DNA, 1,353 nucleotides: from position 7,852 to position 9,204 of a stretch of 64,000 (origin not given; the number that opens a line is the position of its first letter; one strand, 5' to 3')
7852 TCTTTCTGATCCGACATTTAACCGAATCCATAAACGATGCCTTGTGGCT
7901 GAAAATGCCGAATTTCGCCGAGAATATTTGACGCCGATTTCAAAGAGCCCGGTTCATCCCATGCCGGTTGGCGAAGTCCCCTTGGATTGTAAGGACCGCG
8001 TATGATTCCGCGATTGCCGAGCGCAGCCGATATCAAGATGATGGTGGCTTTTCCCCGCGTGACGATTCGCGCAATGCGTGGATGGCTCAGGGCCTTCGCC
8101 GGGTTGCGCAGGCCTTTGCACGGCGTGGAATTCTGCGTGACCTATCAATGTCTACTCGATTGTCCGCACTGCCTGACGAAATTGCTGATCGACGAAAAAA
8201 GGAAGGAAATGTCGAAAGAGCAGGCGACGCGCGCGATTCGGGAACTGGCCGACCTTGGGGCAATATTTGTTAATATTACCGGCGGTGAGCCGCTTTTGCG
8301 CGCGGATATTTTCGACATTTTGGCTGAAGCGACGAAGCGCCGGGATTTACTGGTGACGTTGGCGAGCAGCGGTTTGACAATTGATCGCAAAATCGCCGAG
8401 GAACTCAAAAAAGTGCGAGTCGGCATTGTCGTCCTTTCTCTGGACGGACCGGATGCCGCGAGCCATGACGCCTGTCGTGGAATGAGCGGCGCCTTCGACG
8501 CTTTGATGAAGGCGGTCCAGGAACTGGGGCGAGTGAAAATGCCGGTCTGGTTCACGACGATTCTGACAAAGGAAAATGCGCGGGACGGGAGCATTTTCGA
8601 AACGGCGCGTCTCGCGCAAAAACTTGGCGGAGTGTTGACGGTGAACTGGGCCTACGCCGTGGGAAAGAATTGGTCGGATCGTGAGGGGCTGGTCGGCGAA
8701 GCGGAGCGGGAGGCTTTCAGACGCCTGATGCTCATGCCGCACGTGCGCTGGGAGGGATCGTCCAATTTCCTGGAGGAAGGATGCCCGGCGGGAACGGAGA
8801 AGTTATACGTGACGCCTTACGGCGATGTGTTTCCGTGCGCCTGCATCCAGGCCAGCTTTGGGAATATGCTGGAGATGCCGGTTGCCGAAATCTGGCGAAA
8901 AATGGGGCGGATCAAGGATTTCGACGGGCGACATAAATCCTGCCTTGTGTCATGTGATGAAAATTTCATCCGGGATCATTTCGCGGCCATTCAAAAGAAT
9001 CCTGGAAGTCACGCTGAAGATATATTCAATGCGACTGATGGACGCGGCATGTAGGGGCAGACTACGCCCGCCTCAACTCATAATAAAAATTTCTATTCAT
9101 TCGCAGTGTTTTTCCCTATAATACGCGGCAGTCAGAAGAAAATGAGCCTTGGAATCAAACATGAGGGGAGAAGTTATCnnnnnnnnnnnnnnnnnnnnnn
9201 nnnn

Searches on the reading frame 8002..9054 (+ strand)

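Call 56: search_protein_families(library=pfam, proteins=[window:8002-9054:+], max_evalue=0.00001)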
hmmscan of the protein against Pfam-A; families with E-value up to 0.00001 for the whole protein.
window:8002-9054:+ (350 aa): 3 families
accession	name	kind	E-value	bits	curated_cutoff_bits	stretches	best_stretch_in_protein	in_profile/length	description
PF04055.27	Radical_SAM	-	8.2e-23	81.8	29.5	1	46-195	3-158/166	Radical SAM superfamily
PF13186.11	SPASM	-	2.3e-09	37.8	21.5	1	261-318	1-66/67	Iron-sulfur cluster-binding domain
PF13353.11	Fer4_12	-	1.5e-06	29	22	1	49-140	14-107/137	4Fe-4S single cluster domain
